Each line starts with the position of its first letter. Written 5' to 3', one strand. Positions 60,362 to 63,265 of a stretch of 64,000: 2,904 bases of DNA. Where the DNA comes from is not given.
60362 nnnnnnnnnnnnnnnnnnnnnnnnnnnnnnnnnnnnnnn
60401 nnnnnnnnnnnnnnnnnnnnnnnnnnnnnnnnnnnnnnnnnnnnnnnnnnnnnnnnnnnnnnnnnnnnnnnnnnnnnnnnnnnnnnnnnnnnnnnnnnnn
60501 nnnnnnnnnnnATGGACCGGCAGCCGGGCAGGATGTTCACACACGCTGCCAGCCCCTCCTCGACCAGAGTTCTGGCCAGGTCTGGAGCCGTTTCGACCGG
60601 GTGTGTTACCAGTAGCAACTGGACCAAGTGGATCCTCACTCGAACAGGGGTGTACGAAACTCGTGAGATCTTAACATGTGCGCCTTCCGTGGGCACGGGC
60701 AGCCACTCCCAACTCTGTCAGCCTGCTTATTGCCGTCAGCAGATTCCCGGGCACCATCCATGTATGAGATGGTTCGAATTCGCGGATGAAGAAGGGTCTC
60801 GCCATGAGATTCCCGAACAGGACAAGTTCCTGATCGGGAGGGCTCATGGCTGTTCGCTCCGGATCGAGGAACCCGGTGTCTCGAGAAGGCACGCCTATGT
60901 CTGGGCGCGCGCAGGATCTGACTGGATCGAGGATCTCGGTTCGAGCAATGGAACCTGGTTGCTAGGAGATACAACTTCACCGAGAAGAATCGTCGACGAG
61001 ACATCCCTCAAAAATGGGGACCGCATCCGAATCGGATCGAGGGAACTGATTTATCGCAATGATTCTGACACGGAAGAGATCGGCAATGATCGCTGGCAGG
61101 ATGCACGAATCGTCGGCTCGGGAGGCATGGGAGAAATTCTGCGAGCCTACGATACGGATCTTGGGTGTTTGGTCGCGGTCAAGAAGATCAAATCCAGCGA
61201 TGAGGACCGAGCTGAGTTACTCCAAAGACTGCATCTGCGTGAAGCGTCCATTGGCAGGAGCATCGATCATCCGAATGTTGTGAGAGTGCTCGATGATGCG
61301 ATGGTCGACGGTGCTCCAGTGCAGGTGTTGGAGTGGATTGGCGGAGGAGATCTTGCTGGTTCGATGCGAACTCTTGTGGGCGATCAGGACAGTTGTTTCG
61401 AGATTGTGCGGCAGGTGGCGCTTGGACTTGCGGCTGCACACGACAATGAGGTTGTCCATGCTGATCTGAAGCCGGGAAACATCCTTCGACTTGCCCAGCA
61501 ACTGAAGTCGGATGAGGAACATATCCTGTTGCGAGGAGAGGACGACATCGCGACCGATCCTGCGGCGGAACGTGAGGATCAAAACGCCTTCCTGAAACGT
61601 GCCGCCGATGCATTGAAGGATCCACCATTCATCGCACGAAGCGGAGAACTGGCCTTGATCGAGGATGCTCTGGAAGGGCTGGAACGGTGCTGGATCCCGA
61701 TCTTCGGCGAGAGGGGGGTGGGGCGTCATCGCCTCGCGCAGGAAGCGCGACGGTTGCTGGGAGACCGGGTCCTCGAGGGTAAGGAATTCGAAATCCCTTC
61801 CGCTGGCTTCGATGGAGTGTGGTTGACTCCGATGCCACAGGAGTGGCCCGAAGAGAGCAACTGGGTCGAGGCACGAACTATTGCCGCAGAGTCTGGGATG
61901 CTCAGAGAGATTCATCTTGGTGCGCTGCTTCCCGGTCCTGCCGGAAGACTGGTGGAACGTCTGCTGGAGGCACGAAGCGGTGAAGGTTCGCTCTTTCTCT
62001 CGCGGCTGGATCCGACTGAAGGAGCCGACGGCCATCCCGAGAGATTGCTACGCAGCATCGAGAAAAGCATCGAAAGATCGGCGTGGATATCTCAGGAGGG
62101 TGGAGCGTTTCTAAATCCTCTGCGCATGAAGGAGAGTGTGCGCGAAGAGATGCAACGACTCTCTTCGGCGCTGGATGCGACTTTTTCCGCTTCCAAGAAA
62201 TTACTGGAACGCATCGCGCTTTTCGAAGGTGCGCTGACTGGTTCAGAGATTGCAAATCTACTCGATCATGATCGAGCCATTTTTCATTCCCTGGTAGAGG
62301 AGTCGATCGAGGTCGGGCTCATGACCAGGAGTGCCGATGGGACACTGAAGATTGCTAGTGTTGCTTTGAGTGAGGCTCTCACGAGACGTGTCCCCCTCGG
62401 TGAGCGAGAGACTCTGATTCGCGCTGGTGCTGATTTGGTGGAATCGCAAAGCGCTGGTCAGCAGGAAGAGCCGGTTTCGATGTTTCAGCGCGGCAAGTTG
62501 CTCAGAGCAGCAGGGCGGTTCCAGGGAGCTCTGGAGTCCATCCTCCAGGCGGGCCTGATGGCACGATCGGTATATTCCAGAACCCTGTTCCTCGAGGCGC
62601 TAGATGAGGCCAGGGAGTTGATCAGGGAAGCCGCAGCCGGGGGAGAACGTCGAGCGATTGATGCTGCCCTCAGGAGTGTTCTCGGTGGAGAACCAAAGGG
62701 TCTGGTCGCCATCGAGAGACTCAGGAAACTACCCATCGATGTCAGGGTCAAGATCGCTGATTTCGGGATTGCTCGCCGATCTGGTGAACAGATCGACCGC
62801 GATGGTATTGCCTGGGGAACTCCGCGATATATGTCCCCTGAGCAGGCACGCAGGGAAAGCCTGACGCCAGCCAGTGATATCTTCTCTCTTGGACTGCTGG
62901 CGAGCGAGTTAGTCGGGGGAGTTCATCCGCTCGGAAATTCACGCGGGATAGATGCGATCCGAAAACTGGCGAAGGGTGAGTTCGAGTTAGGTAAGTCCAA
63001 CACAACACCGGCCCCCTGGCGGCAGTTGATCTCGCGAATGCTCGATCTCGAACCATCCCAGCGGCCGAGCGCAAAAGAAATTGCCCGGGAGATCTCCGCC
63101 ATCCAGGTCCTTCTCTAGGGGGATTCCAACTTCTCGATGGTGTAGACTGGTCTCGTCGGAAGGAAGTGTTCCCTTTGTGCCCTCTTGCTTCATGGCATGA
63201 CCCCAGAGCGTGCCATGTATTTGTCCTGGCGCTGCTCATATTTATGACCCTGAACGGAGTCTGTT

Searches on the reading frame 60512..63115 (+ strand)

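Call 30: search_protein_families(library=pfam, proteins=[window:60512-63115:+], max_evalue=0.00001)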
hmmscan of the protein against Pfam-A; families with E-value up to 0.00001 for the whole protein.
window:60512-63115:+ (868 aa): 4 families
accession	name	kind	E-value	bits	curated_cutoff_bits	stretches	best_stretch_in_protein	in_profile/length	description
PF00069.31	Pkinase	-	3.5e-39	135.2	31.7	2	196-327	2-132/263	Protein kinase domain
PF07714.23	PK_Tyr_Ser-Thr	-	1.9e-25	90.1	23.1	2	745-860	140-257/258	Protein tyrosine and serine/threonine kinase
PF00498.31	FHA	-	3.1e-14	53.6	20.7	1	107-175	2-67/67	FHA domain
PF16697.10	Yop-YscD_cpl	-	1.2e-06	29.2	33.2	1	94-179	8-88/94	Inner membrane component of T3SS, cytoplasmic domain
